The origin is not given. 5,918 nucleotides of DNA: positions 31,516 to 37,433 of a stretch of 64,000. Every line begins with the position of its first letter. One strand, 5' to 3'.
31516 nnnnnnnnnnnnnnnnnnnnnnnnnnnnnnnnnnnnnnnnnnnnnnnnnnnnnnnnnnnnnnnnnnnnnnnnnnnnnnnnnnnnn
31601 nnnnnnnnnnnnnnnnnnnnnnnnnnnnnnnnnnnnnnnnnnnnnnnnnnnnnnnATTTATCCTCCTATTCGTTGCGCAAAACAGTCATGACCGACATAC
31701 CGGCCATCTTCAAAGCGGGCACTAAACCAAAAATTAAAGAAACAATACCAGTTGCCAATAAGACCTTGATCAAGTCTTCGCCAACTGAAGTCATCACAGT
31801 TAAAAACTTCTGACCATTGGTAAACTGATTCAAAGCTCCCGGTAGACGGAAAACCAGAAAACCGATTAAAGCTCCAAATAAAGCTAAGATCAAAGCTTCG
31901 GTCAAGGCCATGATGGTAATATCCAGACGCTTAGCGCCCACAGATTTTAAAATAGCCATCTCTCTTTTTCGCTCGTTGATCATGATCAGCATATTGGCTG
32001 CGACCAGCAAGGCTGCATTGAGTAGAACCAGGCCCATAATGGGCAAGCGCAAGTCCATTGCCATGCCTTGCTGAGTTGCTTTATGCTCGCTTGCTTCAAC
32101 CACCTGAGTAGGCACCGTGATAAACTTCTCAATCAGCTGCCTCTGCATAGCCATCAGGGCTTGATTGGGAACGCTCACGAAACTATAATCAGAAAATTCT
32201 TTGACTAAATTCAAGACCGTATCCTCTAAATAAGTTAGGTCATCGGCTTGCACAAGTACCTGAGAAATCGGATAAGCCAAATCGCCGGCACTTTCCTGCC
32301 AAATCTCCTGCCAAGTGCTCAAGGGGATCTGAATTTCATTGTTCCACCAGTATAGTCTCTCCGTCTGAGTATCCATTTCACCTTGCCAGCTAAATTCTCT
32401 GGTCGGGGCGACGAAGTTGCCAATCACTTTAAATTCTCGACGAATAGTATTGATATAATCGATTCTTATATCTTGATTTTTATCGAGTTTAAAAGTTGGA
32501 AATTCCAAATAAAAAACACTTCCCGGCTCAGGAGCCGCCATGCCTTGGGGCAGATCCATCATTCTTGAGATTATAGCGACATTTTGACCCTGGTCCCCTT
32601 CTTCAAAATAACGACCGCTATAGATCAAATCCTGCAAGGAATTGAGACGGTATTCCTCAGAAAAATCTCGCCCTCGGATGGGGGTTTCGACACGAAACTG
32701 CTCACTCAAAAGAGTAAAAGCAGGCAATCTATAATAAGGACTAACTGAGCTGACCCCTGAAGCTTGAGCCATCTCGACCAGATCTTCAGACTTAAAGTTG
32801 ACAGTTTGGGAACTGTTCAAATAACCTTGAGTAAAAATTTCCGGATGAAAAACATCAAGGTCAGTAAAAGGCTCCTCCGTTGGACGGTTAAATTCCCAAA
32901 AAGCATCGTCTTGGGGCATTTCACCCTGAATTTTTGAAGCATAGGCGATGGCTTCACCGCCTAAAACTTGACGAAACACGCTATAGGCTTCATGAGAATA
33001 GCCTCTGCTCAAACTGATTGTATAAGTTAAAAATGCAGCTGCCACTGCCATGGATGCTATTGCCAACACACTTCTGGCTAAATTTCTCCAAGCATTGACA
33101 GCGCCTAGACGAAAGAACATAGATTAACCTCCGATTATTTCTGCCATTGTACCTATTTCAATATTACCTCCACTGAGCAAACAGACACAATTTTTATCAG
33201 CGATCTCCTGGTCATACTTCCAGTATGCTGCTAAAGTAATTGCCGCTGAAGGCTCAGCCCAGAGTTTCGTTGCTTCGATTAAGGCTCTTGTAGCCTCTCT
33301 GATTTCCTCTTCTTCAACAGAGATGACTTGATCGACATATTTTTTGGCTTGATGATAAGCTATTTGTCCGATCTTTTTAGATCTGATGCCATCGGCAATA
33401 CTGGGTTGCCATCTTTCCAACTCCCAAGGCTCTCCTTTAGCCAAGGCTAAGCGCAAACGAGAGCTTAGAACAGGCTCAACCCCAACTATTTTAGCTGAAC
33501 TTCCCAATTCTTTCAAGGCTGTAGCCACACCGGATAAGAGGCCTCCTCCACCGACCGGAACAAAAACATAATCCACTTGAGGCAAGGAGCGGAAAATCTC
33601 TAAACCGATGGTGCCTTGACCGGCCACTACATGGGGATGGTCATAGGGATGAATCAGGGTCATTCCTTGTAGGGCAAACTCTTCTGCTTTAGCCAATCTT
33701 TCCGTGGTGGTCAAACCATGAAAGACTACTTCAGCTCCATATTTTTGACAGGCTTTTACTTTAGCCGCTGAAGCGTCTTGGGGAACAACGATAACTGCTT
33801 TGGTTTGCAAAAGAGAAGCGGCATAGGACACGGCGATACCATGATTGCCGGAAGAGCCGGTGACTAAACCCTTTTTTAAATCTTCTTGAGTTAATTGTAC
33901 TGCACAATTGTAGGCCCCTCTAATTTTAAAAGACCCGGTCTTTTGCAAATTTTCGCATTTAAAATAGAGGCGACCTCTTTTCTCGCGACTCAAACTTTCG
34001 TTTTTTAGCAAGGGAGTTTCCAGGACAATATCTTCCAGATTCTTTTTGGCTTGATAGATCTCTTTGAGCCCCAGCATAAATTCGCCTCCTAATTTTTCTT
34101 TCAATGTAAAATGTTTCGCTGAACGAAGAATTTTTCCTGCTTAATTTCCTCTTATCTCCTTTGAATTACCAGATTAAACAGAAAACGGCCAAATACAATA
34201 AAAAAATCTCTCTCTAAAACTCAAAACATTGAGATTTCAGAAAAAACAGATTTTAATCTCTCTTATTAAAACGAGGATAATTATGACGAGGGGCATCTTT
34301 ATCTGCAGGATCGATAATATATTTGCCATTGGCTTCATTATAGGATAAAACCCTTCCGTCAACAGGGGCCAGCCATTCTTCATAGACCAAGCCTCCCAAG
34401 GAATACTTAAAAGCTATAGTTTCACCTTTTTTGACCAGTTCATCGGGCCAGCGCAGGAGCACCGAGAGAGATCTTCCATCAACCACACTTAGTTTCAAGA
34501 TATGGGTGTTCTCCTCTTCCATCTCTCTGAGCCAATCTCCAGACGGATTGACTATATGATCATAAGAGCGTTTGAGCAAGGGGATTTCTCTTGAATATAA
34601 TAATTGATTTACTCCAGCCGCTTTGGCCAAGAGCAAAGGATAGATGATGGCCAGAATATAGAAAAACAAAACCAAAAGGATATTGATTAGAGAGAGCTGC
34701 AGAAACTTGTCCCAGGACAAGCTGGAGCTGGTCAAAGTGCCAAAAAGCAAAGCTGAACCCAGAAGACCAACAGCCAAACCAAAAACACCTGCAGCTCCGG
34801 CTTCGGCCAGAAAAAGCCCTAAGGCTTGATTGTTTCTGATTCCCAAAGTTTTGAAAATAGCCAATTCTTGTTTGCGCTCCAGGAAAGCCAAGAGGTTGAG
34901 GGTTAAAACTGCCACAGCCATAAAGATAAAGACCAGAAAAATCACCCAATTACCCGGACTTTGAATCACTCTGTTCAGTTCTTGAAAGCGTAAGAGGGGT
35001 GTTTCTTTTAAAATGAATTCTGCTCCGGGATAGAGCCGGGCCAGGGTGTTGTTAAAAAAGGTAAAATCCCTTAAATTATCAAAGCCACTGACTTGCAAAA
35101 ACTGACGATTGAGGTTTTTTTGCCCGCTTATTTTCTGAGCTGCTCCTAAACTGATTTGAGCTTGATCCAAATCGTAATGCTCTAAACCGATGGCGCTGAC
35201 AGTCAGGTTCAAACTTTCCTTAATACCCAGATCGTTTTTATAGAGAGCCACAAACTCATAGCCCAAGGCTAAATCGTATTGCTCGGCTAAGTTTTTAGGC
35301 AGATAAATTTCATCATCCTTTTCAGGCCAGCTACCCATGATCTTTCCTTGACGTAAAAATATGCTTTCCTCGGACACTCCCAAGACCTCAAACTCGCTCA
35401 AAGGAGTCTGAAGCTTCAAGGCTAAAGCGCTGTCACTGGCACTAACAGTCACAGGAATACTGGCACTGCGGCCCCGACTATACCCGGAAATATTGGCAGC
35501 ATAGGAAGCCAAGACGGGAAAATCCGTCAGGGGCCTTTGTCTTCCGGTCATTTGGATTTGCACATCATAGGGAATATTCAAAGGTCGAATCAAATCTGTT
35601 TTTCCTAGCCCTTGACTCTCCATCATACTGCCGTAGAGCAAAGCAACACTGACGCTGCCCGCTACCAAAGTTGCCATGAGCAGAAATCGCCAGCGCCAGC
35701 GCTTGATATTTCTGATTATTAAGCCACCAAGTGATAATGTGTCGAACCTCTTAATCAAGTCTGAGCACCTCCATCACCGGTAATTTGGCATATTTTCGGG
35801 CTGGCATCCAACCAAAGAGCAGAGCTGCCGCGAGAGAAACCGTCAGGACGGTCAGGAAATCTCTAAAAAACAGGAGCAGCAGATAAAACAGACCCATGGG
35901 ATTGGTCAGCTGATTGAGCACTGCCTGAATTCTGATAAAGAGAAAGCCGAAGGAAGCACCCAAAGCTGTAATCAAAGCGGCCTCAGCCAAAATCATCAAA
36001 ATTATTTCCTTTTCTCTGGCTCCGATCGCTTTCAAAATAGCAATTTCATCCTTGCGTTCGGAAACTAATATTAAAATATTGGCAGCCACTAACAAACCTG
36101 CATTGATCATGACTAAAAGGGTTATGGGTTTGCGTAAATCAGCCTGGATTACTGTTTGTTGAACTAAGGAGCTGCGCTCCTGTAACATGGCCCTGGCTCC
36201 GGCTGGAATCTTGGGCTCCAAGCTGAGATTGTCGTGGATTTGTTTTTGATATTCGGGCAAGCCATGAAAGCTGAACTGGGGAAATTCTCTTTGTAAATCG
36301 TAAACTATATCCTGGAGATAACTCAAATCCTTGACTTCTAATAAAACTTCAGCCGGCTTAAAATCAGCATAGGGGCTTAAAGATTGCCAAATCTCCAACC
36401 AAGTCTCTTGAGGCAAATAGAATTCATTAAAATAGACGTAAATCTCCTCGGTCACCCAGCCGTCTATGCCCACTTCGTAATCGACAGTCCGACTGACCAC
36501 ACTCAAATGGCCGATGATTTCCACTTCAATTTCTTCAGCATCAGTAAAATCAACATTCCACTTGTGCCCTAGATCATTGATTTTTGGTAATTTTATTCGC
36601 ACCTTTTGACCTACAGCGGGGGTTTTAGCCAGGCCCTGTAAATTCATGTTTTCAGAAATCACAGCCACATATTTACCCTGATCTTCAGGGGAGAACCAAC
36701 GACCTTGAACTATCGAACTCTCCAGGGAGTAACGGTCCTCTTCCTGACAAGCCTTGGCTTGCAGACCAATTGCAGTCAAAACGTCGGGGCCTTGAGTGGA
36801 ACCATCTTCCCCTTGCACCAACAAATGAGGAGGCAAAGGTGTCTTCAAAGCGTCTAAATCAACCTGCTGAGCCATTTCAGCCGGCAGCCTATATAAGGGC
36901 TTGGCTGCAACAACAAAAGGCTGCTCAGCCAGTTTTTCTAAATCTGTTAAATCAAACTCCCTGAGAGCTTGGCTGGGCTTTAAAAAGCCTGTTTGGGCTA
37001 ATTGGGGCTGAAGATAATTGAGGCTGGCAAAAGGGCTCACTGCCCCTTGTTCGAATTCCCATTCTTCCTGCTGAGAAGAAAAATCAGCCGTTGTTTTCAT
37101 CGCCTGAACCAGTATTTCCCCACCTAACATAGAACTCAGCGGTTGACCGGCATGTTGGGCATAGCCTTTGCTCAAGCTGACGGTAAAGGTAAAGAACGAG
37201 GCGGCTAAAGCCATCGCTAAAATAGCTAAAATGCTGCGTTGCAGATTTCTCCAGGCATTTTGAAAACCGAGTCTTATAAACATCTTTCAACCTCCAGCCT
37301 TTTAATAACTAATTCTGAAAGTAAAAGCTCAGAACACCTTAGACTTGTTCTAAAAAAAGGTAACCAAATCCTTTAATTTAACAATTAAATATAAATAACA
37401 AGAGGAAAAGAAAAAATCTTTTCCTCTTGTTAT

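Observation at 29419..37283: Tandemly duplicated MacB/FtsX-type exporter: two heterologous permease pairs, one ATPase, and a PLP dehydratase gene embedded between the pairs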

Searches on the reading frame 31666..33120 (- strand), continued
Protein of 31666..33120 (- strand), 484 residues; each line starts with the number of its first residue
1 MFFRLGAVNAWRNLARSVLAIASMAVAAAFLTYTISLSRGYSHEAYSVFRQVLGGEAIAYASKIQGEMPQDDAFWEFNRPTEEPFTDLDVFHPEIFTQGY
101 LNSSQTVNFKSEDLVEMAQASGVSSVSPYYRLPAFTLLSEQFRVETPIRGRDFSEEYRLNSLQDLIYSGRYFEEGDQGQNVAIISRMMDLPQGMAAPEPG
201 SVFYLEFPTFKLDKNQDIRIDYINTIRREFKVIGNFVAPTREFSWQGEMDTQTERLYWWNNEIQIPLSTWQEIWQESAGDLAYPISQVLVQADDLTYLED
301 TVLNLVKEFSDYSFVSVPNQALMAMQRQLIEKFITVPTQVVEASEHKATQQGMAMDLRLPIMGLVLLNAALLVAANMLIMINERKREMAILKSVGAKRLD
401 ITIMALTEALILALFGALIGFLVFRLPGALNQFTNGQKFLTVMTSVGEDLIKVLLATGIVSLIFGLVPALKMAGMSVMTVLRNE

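Call 91: search_solved_structures(query=A5, max_evalue=1)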
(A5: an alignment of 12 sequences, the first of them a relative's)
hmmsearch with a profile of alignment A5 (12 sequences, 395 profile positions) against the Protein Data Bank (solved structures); distinct sequences matched with E-value up to 1: 13.
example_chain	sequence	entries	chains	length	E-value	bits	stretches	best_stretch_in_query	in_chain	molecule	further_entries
8jch_W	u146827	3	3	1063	5.6e-05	25.2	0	316-364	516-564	Transcription elongation factor SPT5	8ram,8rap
8k5p_W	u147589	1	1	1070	5.7e-05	25.2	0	316-364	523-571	Transcription elongation factor SPT5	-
7nky_Z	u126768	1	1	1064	0.00013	24.1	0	316-364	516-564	Transcription elongation factor SPT5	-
7nkx_Z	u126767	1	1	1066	0.00013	24.1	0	316-364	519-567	Transcription elongation factor SPT5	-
5xon_W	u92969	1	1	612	0.0065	18.4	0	309-366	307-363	Protein that forms a complex with Spt4p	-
7wbv_W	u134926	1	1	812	0.015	17.2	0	313-366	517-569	Transcription elongation factor SPT5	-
8jh2_W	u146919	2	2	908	0.024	16.6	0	314-366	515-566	Transcription elongation factor SPT5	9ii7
6ir9_W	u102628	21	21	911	0.024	16.6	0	304-366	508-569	Spt5 | Protein that forms a complex with Spt4p | Transcription elongation factor SPT5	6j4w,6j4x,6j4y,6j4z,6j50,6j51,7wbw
1ghj_A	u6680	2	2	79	0.11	14.5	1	32-82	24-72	E2, THE DIHYDROLIPOAMIDE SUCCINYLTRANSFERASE COMPONENT OF 2-OXOGLUTARATE DEHYDROGENASE COM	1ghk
2dbi_A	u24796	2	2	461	0.23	13.4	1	115-199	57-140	Hypothetical protein ybiU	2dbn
2csg_A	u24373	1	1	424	0.28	13.1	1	115-199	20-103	putative cytoplasmic protein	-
9t4r_t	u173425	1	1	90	0.43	12.5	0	335-393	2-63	Large ribosomal subunit protein uL24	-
6wqn_G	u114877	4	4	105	0.62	11.9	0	333-367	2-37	50S ribosomal protein L24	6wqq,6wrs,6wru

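Call 93: search_protein_families(library=ncbifam, proteins=[L029:11509-13533:+, L029:13534-14775:+], max_evalue=0.01)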
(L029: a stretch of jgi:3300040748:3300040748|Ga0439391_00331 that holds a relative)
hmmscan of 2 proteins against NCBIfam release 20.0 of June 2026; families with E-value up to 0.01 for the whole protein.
L029:11509-13533:+ (674 aa): 3 families
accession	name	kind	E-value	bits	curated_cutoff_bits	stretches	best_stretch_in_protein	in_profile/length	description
NF040744.1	ornith_Or-4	equivalog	1.5e-19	70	600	1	141-534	71-444/448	GlmL-related ornithine degradation protein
NF040745.1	accessory_GlmL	equivalog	5.8e-19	68.2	475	1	145-357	68-268/459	methylaspartate mutase accessory protein GlmL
TIGR01319.1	glmL_fam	subfamily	5.6e-15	55.2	204.05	1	144-359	69-267/456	GlmL family protein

L029:13534-14775:+ (413 aa): 0 families

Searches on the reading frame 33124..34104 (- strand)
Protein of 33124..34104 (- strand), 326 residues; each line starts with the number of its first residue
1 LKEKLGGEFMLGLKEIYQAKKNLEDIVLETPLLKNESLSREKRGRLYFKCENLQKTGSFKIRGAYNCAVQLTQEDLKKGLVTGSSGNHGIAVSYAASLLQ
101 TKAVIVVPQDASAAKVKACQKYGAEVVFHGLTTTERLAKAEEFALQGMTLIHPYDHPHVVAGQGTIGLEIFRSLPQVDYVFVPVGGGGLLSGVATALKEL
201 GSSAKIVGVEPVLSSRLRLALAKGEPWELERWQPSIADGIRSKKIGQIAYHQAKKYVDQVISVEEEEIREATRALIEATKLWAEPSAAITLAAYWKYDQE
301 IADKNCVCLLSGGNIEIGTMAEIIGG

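Call 3: search_protein_families(library=pfam, proteins=[window:33124-34104:-])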
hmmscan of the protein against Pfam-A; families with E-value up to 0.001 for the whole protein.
window:33124-34104:- (326 aa): 1 family
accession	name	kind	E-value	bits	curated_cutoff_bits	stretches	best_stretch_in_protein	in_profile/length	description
PF00291.31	PALP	-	3.3e-83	279.9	35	1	26-312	4-295/295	Pyridoxal-phosphate dependent enzyme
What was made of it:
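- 33124..34104 (-): Fold-type II PLP enzyme (Ser/Thr dehydratase or serine racemase subfamily, no ACT domain); probable true start ATG 34077 (317 aa); its stop lies 3 nt before the A start. Pfam PALP 280 bits (call 3).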

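Call 4: search_protein_families(library=ncbifam, proteins=[window:33124-34104:-])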
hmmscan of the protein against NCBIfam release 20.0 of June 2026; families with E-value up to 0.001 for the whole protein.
window:33124-34104:- (326 aa): 44 families (the best 25 are shown)
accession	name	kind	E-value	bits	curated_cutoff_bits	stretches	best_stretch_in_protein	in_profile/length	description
TIGR01127.1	ilvA_1Cterm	equivalog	1.8e-86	290.5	378.75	1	30-324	1-295/380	threonine ammonia-lyase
NF006389.0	PRK08638.1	equivalog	1.2e-84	284.1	453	1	10-325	8-325/333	bifunctional threonine ammonia-lyase/L-serine ammonia-lyase TdcB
NF005454.0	PRK07048.1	equivalog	2.1e-84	283.4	452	1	13-324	9-320/324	threo-3-hydroxy-L-aspartate ammonia-lyase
NF005600.0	PRK07334.1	equivalog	1.5e-81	274.1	496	1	9-324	8-321/408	threonine ammonia-lyase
NF005292.0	PRK06815.1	equivalog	3.5e-81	272.7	371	1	14-324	6-317/320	threonine/serine dehydratase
TIGR01124.1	ilvA_2Cterm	equivalog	7.6e-77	259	411.3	1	22-318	10-309/499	threonine ammonia-lyase, biosynthetic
NF006674.0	PRK09224.1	subfamily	2.8e-76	257.2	577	1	14-319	12-318/508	threonine ammonia-lyase IlvA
NF006390.0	PRK08639.1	equivalog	4.6e-76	256.4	421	1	12-323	8-323/418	threonine ammonia-lyase IlvA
NF005680.0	PRK07476.1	equivalog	2e-73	247.2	413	1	11-325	5-321/326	hydroxyectoine utilization dehydratase EutB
TIGR02079.1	THD1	equivalog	4.7e-73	246.3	440.55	1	15-323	2-315/410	threonine ammonia-lyase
NF006094.0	PRK08246.1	subfamily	7.5e-73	245.6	331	1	13-319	7-308/310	serine/threonine dehydratase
NF005147.0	PRK06608.1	equivalog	1.4e-70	237.7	380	1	12-323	7-319/339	serine/threonine dehydratase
NF009130.0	PRK12483.1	subfamily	1.6e-69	234.9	801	1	23-320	31-331/521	threonine ammonia-lyase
NF045641.2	BHydaspDhtseBhcB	equivalog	9e-68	228.7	550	1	14-318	5-308/312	beta-hydroxyaspartate dehydratase BhcB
TIGR02991.1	ectoine_eutB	equivalog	6.3e-59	199.5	413.35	1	13-326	3-317/317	hydroxyectoine utilization dehydratase EutB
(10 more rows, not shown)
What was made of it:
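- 33124..34104 (-): All NCBIfam equivalogs are below cutoff (call 4).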

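Call 57: search_solved_structures(query=window:33124-34104:-, max_evalue=1e-40)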
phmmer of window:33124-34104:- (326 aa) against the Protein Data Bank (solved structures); distinct sequences matched with E-value up to 1e-40: 15.
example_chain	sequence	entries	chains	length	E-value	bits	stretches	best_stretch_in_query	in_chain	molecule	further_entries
6lut_A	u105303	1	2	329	3.8e-64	220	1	12-324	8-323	Probable serine racemase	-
2gn0_A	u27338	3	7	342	9e-64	218.8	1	11-325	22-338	Threonine dehydratase catabolic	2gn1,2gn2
1v71_A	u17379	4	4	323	2.3e-59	204.3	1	16-322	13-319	Hypothetical protein C320.14 in chromosome III | Uncharacterized protein C320.14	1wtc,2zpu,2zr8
8y1j_A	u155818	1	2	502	9.3e-59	202.3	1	22-319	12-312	L-threonine dehydratase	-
1ve5_A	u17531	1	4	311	5.7e-58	199.7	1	12-316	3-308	Threonine deaminase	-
3hmk_A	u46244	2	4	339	1.3e-57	198.6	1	9-320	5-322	Serine racemase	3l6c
8zkv_A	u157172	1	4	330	2e-57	197.9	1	28-316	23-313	L-threonine dehydratase biosynthetic IlvA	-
43cq_A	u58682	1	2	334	2.1e-57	197.9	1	28-317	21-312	L-threonine dehydratase biosynthetic IlvA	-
1tdj_A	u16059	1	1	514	2.3e-56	194.4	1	28-317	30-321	BIOSYNTHETIC THREONINE DEAMINASE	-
9d2q_A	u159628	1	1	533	2.6e-56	194.3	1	28-317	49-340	L-threonine dehydratase biosynthetic IlvA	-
5x2l_A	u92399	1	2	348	5e-56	193.4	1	8-318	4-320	Serine racemase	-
3l6b_A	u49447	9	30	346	6.4e-56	193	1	9-318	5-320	Serine racemase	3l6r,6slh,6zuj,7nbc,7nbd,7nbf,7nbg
6zsp_AAA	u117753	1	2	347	6.4e-56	193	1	9-318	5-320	Serine racemase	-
5cvc_A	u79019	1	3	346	6.1e-53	183.2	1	13-321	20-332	Serine racemase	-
3iau_A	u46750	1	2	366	2.6e-52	181.1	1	23-320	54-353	Threonine deaminase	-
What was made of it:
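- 33124..34104 (-): Best PDB matches are tied between serine racemase 6lut and TdcB 2gn0 (call 57).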

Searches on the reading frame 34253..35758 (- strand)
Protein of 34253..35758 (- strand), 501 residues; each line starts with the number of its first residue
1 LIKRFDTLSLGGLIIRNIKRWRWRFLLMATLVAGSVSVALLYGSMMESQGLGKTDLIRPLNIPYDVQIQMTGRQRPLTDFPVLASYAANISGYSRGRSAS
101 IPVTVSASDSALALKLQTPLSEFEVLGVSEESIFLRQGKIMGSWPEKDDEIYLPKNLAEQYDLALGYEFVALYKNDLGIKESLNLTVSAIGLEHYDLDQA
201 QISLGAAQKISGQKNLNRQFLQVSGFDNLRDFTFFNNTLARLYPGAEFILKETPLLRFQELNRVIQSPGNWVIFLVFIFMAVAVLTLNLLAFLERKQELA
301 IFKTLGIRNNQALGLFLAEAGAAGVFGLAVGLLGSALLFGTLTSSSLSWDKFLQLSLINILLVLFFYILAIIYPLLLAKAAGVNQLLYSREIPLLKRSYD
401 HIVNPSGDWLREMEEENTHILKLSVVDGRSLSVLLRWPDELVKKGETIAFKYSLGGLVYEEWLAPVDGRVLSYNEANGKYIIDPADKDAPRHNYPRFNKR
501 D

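Call 3: search_protein_families(library=pfam, proteins=[window:34253-35758:-])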
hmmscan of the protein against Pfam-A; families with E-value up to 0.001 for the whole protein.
window:34253-35758:- (501 aa): 1 family
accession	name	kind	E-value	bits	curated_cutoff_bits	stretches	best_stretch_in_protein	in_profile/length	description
PF02687.27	FtsX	-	6.1e-08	33.2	25.5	1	272-377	2-114/120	FtsX-like permease C-terminal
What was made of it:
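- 34253..35758 (-): B': type VII ABC permease, B-type paralog; its start overlaps the end of A' by 8 nt. Pfam FtsX (call 3).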

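Call 4: search_protein_families(library=ncbifam, proteins=[window:34253-35758:-])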
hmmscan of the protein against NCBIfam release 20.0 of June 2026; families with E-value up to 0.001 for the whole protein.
window:34253-35758:- (501 aa): 2 families
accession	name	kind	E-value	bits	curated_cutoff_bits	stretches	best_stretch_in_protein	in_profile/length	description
TIGR02212.1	lolCE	equivalog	2.8e-05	23.2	362.45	1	275-363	270-363/411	lipoprotein-releasing ABC transporter permease subunit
NF008076.0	PRK10814.1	exception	0.00017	20.7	473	1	275-342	273-340/399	lipoprotein-releasing ABC transporter permease subunit LolC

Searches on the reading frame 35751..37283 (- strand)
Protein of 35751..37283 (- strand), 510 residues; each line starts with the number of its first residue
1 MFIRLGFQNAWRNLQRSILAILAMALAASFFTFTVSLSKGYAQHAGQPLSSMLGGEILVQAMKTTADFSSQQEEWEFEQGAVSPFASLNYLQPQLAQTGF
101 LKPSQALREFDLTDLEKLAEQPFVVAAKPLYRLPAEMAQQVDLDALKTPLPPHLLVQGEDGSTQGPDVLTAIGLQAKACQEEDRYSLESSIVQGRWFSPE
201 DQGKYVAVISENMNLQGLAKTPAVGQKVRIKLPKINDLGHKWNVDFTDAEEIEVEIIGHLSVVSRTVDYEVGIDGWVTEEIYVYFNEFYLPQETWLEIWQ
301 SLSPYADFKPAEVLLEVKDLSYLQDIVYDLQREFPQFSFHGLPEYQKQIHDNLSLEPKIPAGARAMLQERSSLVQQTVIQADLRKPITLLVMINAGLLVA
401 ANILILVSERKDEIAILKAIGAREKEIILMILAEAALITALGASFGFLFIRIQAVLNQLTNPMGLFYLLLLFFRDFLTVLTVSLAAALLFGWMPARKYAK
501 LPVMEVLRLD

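Call 3: search_protein_families(library=pfam, proteins=[window:35751-37283:-])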
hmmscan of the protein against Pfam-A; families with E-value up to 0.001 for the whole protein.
window:35751-37283:- (510 aa): 2 families
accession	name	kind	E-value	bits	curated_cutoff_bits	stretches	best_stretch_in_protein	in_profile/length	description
PF02687.27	FtsX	-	3.4e-14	53.3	25.5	1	388-502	4-119/120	FtsX-like permease C-terminal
PF12704.14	MacB_PCD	-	6.3e-08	33.6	27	1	17-260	1-154/207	MacB-like periplasmic core domain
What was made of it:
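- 35751..37283 (-): A': type VII ABC permease (4 TM, extracytoplasmic domain of about 345 aa), A-type paralog. Pfam FtsX plus MacB_PCD (call 3).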

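Call 4: search_protein_families(library=ncbifam, proteins=[window:35751-37283:-])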
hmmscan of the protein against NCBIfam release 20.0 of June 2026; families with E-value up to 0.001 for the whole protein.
window:35751-37283:- (510 aa): 4 families
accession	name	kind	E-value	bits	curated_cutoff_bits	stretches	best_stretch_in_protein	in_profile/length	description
TIGR03434.1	ADOP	subfamily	2.8e-14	52.2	622.3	1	376-508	261-400/803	ADOP family duplicated permease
NF007826.0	PRK10535.1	equivalog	1.6e-09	36.6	966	1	390-507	531-645/648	macrolide ABC transporter ATP-binding protein/permease MacB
TIGR02212.1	lolCE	equivalog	7.8e-05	21.8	362.45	1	389-508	275-409/411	lipoprotein-releasing ABC transporter permease subunit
NF038347.1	FtsX_Gpos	exception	0.00045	19.7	225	1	387-484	174-275/296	permease-like cell division protein FtsX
